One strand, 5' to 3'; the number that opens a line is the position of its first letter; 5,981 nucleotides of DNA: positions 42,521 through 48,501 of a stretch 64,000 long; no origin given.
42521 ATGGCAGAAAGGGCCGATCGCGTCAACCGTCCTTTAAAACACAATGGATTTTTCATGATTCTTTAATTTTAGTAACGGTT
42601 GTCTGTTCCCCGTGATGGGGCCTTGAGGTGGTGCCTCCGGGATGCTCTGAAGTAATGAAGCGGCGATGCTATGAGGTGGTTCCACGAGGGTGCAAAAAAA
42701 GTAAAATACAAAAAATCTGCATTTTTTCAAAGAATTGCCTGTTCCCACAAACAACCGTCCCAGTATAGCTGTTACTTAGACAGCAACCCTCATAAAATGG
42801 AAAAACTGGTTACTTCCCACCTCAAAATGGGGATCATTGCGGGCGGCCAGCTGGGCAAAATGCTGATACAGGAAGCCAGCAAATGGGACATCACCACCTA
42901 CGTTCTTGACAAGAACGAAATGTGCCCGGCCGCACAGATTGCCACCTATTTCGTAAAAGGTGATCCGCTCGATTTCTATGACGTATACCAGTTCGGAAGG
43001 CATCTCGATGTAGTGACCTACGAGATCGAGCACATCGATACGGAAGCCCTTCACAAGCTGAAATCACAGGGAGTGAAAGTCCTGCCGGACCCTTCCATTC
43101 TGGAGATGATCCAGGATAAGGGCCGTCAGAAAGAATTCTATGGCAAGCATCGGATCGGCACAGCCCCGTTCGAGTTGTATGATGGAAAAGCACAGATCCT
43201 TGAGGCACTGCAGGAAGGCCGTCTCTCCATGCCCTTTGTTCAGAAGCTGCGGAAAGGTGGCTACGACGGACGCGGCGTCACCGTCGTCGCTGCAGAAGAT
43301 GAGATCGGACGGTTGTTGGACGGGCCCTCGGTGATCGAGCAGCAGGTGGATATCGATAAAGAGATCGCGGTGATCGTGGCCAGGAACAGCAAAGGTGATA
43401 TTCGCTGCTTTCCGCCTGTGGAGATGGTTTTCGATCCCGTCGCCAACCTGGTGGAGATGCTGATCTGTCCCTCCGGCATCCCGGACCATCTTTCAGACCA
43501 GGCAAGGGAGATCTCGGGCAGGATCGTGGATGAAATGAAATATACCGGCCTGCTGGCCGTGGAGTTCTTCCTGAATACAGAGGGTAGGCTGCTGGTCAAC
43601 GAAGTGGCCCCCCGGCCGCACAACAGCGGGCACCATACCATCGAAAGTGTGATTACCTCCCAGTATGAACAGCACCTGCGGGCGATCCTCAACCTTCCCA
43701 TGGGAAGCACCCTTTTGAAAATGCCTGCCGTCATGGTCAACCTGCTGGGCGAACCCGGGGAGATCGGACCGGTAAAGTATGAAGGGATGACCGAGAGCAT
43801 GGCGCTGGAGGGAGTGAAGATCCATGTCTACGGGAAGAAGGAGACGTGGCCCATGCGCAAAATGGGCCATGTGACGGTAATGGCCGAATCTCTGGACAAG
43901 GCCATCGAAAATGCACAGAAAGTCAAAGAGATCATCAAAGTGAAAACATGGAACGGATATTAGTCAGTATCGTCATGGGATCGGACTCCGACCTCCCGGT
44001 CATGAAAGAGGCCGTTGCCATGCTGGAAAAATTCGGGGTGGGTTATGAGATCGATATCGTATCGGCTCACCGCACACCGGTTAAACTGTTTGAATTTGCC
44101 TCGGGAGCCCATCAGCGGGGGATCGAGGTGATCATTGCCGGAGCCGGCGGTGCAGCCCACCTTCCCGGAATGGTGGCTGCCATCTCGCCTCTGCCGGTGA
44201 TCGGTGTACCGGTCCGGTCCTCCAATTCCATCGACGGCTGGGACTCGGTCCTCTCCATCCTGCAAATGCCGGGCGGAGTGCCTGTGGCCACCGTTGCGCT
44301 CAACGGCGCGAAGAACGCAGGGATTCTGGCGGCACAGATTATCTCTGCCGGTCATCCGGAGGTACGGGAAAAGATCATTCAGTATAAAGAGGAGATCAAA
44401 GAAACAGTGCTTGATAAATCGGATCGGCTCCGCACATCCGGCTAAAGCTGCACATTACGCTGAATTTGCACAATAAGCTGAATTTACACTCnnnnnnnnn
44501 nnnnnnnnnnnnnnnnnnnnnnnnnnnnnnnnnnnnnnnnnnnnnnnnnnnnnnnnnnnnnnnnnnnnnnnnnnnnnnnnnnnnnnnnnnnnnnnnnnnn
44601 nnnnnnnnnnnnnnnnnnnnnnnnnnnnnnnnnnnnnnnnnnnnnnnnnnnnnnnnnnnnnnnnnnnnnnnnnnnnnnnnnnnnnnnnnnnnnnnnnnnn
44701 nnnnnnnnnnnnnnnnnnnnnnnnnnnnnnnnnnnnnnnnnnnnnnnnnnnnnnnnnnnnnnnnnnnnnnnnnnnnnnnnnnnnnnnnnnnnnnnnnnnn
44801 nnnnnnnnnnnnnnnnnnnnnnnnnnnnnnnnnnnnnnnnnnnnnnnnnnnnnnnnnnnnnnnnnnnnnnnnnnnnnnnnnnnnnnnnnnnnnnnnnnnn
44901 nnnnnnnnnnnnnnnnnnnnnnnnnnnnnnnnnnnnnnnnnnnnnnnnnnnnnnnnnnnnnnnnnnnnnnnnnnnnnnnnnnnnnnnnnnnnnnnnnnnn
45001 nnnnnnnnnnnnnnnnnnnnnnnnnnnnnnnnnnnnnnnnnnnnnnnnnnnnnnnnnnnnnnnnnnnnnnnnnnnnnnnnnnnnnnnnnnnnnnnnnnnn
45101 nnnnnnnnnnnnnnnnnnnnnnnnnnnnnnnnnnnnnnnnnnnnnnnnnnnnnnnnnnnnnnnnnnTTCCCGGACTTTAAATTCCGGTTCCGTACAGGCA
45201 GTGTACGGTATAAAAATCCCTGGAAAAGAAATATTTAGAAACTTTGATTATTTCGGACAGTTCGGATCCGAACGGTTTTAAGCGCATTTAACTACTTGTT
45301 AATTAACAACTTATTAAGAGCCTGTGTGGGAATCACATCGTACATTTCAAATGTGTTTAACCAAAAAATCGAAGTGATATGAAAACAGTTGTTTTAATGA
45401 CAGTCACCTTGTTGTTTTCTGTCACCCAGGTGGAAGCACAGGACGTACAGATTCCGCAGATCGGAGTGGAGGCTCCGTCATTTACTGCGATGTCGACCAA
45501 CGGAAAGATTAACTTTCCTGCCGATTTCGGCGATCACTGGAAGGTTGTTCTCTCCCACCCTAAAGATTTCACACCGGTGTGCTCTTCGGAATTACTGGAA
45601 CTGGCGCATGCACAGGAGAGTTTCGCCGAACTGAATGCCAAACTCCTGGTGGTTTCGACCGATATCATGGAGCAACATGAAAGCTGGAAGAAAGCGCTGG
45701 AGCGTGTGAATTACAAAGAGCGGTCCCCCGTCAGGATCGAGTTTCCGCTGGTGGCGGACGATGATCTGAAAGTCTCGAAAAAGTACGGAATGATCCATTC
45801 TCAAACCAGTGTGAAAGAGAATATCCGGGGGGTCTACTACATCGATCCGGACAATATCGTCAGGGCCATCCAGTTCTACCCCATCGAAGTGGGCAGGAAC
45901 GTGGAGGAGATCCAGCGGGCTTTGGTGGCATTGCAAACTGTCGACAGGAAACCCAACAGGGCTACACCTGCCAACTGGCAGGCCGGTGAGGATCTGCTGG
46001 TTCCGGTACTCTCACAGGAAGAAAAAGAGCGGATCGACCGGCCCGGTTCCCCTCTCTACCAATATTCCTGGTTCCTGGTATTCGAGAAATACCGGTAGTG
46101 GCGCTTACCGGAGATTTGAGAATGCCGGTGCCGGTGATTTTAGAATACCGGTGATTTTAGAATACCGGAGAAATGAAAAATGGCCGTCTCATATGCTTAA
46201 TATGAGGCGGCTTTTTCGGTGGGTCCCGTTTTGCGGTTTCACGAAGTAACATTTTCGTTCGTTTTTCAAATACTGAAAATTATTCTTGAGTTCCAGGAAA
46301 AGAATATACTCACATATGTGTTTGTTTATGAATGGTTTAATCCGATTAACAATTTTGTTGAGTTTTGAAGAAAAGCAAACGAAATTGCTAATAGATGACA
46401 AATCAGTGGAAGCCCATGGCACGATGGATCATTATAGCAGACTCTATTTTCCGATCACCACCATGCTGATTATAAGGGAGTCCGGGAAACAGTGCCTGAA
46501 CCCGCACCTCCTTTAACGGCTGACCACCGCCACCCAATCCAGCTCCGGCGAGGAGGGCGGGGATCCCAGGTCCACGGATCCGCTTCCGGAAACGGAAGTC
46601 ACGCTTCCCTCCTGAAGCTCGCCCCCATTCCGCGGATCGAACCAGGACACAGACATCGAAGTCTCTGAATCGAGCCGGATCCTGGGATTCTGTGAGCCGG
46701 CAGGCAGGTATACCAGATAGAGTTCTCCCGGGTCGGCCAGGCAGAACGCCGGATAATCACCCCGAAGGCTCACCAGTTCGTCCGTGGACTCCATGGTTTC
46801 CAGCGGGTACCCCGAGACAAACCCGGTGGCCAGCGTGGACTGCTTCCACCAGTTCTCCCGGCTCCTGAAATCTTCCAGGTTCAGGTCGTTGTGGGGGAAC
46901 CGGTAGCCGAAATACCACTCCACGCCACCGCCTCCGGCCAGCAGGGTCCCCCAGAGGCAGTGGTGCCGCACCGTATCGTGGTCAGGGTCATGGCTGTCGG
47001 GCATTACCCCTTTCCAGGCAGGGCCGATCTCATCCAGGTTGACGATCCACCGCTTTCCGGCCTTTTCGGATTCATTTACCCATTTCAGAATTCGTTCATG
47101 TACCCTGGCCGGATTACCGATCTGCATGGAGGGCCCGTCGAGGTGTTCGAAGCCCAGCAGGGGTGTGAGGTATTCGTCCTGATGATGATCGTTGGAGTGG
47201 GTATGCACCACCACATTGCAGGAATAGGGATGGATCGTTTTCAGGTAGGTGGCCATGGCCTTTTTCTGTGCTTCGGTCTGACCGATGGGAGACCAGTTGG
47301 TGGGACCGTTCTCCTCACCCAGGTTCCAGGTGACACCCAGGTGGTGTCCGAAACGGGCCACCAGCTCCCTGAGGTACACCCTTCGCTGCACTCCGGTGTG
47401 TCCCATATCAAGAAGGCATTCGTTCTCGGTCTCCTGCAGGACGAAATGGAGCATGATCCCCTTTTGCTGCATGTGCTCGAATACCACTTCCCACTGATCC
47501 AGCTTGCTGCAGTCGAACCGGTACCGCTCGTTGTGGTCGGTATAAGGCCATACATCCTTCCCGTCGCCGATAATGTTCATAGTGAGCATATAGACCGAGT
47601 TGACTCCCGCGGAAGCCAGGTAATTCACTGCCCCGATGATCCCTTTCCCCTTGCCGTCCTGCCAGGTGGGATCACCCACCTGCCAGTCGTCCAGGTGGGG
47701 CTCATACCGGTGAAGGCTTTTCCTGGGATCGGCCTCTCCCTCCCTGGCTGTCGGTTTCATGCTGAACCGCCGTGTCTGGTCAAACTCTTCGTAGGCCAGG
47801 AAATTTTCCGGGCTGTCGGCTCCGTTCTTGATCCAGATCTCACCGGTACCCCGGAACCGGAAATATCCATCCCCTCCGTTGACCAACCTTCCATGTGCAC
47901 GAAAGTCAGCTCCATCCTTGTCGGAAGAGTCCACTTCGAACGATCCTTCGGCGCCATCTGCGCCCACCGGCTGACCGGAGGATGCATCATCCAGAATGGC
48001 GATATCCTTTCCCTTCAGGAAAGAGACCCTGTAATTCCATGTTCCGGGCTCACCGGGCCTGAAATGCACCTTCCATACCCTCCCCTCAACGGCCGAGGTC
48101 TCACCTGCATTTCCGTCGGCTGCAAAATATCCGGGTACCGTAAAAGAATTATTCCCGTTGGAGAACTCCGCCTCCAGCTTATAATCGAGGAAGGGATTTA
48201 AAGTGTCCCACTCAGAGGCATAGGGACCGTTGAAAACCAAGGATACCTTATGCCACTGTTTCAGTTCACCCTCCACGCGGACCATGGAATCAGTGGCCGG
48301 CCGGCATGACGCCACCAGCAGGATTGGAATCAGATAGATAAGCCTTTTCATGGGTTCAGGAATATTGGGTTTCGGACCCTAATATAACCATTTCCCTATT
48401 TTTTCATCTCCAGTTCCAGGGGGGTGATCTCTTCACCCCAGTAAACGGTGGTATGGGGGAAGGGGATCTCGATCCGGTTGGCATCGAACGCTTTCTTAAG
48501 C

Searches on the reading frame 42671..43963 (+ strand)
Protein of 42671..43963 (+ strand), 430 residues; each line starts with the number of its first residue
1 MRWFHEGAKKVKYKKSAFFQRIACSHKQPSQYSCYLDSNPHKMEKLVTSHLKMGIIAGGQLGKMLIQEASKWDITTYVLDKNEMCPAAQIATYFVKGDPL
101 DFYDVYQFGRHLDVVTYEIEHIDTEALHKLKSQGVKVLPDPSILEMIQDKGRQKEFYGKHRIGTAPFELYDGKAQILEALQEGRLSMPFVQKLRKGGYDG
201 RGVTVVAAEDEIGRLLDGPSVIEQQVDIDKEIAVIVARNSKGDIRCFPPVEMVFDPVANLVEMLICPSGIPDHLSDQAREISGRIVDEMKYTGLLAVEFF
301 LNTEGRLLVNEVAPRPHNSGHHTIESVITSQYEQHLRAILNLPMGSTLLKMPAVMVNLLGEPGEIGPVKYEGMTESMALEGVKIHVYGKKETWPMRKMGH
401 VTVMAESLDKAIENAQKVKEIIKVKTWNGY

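Call 66: search_protein_families(library=pfam, proteins=[window:42671-43963:+], max_evalue=0.00001)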
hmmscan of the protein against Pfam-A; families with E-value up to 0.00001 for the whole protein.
window:42671-43963:+ (430 aa): 4 families
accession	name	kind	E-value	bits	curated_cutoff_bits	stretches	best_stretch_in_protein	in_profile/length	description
PF02222.28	ATP-grasp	-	4.5e-40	137.6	27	1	157-332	3-179/179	ATP-grasp domain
PF22660.2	RS_preATP-grasp-like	-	4.6e-26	91.5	27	1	52-148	3-98/98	Ribonucleotide synthetase preATP-grasp domain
PF17769.7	PurK_C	-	3e-18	65.7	22.6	1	353-413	1-55/56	Phosphoribosylaminoimidazole carboxylase C-terminal domain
PF21244.3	PurT_C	-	1.2e-06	28.4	26.7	1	367-420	14-66/68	PurT, C-terminal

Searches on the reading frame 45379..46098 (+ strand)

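Call 66: search_protein_families(library=pfam, proteins=[window:45379-46098:+], max_evalue=0.00001)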
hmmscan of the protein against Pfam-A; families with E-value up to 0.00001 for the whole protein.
window:45379-46098:+ (239 aa): 3 families
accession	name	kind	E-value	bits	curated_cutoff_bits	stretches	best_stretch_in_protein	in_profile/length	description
PF00578.27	AhpC-TSA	-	5.1e-26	91.5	26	1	28-163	1-123/124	AhpC/TSA family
PF08534.16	Redoxin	-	1.6e-12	47.9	26.6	1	29-168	3-135/148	Redoxin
PF10417.14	1-cysPrx_C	-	4.3e-08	33.4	21.1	1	184-216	1-35/41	C-terminal domain of 1-Cys peroxiredoxin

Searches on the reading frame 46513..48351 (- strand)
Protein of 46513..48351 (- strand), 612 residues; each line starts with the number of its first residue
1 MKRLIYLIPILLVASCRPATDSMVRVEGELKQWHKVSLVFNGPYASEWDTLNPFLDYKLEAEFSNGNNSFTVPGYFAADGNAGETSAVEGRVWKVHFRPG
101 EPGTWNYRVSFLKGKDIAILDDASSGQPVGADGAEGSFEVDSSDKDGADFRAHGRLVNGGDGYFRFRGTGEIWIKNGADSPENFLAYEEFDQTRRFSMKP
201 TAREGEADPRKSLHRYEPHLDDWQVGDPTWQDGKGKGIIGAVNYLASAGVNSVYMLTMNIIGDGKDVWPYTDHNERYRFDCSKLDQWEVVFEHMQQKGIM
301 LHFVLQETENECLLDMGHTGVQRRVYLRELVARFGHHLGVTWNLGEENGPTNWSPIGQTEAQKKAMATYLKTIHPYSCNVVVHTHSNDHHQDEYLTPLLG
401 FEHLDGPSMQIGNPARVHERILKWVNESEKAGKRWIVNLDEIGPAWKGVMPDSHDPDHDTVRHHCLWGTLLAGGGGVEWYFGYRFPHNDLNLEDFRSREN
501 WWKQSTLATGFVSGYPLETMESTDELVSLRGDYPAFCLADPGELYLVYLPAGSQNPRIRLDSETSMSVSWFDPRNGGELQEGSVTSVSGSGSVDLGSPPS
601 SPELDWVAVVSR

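Call 66: search_protein_families(library=pfam, proteins=[window:46513-48351:-], max_evalue=0.00001)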
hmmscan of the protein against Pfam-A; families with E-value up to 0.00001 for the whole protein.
window:46513-48351:- (612 aa): 1 family
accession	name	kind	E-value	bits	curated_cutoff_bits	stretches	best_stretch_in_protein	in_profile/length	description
PF16586.11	DUF5060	-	2.9e-19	69.5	27.2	1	30-111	2-69/70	Domain of unknown function (DUF5060)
